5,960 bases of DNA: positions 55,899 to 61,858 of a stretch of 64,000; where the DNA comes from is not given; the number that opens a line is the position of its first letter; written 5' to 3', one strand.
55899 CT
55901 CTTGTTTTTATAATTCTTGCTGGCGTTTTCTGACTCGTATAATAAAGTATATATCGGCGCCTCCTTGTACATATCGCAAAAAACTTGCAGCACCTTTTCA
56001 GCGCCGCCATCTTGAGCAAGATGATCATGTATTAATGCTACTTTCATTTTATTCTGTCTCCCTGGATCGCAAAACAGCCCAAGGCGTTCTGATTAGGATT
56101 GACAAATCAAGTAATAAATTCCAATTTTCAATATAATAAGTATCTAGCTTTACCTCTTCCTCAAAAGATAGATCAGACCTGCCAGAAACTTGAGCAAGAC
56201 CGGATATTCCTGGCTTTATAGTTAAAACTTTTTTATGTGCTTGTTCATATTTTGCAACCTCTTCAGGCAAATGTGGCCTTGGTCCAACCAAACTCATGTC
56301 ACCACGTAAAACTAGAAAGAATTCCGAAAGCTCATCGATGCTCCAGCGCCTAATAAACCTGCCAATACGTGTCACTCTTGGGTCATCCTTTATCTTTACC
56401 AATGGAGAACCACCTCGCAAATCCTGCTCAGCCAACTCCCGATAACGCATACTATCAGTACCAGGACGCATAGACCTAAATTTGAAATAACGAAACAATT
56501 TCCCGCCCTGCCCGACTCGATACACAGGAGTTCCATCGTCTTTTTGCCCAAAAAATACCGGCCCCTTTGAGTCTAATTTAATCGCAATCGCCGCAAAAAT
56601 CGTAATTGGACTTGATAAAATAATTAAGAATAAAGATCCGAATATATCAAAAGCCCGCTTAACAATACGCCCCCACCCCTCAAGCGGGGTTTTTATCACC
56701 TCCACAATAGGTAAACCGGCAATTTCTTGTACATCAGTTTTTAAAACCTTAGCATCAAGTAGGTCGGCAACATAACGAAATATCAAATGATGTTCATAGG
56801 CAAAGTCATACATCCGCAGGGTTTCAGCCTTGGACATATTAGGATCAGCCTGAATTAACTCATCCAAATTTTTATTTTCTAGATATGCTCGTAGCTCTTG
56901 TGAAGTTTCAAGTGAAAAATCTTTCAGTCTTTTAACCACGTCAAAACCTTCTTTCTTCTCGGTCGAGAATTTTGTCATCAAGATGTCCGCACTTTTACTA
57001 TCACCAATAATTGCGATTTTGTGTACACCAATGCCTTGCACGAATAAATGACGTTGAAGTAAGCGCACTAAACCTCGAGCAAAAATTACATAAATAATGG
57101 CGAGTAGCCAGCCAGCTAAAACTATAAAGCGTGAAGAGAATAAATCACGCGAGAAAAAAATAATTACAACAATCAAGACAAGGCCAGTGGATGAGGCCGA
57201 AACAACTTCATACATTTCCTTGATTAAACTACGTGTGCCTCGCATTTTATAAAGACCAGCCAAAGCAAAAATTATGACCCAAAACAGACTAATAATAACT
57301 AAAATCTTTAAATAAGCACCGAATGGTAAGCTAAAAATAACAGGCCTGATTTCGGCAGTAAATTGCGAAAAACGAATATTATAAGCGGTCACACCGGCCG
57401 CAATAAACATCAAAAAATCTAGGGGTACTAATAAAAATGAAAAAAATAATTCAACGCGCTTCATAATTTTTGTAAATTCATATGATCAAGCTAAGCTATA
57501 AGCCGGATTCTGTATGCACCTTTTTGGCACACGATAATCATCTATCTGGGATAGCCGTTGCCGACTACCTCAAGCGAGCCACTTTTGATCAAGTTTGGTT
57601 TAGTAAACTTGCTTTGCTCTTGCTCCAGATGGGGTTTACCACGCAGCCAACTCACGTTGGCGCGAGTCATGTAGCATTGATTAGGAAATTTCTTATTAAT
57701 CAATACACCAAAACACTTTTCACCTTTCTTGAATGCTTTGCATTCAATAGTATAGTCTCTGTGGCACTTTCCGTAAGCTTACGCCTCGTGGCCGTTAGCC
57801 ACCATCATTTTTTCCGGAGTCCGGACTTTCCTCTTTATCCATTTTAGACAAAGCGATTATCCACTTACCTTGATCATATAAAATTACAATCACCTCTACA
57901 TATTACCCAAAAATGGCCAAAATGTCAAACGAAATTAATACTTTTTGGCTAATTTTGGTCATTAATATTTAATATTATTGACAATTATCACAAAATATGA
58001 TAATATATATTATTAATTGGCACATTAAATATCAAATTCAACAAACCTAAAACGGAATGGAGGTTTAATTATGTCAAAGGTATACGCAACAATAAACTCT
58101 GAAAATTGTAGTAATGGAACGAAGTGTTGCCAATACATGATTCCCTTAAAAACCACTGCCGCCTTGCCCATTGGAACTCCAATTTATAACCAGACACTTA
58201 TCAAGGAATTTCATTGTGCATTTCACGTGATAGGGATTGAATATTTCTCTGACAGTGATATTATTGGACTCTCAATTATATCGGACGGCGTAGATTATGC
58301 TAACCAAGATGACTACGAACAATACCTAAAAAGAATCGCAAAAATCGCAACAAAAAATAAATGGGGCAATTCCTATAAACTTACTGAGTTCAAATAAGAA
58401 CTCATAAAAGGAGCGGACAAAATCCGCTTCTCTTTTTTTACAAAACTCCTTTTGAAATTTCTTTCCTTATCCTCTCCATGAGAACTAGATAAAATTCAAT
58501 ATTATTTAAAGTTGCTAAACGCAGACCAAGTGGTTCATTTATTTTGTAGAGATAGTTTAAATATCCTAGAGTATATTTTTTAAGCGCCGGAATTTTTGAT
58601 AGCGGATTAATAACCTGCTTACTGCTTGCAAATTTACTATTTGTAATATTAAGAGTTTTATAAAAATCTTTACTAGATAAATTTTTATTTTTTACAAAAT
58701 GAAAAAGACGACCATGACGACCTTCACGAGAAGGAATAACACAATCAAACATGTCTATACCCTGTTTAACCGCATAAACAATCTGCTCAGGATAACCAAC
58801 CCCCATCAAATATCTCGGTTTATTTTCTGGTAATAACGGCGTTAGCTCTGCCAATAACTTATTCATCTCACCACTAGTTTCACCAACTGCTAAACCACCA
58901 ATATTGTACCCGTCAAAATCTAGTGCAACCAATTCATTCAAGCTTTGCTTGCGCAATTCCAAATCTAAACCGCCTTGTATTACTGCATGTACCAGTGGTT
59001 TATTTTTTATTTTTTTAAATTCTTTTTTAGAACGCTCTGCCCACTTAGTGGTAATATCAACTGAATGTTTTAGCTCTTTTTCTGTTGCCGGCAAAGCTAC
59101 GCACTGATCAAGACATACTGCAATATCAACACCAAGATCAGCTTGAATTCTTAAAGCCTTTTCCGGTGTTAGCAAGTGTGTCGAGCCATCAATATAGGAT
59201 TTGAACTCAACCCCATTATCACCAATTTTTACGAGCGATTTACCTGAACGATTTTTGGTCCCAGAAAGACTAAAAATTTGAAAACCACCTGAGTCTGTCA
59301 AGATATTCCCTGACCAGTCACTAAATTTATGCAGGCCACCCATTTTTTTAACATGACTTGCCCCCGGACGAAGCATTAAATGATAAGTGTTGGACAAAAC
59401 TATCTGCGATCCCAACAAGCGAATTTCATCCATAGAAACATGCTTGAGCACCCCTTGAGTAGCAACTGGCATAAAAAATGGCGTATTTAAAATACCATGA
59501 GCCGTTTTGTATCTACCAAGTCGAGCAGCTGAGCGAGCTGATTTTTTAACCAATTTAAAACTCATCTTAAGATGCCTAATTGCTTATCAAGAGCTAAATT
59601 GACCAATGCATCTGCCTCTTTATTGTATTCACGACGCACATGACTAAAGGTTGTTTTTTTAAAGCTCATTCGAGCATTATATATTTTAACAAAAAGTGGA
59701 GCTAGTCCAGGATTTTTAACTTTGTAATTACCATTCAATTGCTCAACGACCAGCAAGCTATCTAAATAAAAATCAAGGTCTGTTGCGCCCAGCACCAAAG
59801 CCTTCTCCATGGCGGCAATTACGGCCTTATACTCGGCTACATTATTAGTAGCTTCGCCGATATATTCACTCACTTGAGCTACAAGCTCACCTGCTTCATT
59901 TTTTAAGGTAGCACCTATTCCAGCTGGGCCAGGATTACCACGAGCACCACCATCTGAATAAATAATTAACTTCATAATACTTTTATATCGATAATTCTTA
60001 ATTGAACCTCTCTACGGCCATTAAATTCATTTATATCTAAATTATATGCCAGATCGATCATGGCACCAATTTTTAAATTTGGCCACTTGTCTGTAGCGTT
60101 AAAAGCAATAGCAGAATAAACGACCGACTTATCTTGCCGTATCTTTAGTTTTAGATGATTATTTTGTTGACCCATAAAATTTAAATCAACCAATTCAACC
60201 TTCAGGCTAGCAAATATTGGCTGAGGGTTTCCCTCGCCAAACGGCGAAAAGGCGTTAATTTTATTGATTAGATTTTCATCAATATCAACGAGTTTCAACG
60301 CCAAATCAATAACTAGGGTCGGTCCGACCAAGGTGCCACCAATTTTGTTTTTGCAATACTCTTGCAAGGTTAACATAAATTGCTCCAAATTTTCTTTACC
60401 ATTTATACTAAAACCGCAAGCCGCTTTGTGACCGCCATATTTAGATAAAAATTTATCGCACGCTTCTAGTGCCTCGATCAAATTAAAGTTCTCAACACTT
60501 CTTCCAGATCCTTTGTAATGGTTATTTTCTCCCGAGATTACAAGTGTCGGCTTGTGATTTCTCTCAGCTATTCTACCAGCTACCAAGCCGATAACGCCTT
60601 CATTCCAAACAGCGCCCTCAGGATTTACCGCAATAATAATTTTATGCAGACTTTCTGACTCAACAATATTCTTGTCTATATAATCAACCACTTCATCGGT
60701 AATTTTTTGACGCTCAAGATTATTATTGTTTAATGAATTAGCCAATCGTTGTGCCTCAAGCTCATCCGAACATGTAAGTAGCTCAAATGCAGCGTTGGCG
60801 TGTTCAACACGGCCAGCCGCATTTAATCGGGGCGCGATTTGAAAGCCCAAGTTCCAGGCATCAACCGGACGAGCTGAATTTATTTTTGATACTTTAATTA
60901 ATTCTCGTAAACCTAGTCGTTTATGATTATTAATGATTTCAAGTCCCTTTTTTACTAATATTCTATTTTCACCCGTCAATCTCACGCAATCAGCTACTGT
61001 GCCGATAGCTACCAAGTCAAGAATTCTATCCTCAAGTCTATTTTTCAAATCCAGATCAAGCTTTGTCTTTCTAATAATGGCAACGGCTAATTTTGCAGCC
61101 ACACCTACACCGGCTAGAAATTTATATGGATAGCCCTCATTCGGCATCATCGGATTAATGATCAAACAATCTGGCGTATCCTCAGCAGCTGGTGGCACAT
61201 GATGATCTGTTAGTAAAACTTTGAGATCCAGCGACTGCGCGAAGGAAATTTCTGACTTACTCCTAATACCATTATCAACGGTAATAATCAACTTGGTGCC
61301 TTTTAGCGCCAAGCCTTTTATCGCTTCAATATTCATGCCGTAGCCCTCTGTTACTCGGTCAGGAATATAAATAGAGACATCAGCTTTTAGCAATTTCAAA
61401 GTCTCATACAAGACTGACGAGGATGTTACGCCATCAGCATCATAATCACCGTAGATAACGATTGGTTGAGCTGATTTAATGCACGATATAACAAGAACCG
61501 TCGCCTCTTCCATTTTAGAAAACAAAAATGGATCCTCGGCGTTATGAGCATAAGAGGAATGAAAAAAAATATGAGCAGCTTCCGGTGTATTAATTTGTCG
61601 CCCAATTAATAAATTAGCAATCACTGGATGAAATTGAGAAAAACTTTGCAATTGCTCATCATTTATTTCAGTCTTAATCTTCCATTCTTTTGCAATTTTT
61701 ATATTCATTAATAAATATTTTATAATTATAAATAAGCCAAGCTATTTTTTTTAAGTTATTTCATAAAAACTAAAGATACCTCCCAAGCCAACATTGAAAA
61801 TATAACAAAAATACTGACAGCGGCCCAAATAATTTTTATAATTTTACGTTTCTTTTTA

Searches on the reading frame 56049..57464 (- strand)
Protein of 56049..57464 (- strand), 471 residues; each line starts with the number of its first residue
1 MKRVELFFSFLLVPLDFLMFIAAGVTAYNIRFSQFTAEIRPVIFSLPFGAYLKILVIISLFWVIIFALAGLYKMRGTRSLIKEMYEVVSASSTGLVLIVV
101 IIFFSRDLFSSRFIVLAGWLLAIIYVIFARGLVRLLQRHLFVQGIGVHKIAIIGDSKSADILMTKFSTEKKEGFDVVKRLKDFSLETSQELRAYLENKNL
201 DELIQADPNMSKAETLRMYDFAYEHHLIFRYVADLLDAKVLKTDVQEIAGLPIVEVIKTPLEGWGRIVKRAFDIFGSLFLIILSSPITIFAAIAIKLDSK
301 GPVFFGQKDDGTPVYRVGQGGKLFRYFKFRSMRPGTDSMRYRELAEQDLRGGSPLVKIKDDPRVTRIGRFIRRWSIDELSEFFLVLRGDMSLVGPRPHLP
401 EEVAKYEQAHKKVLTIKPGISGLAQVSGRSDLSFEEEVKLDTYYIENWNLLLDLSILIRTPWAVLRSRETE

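Call 18: search_protein_families(library=pfam, proteins=[window:56049-57464:-], max_evalue=0.001)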
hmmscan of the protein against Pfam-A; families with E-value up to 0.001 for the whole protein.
window:56049-57464:- (471 aa): 2 families
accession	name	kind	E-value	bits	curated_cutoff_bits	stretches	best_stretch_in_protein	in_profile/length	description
PF02397.22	Bac_transf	-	2e-60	203.8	27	1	269-465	1-178/179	Bacterial sugar transferase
PF13727.12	CoA_binding_3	-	8.9e-08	32.8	25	1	68-193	2-123/175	CoA-binding domain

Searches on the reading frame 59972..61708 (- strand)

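Call 18: search_protein_families(library=pfam, proteins=[window:59972-61708:-], max_evalue=0.001)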
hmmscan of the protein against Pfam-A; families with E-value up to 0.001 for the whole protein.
window:59972-61708:- (578 aa): 3 families
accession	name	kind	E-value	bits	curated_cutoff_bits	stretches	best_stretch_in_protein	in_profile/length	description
PF17768.7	RecJ_OB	-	6.1e-32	110.3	27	1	467-574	1-107/107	RecJ OB domain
PF01368.27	DHH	-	5.5e-24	85.3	28.1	1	83-237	2-125/125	DHH family, N-terminal domain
PF02272.25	DHHA1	-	1.1e-14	55.2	25.9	1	365-453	10-101/102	DHHA1 domain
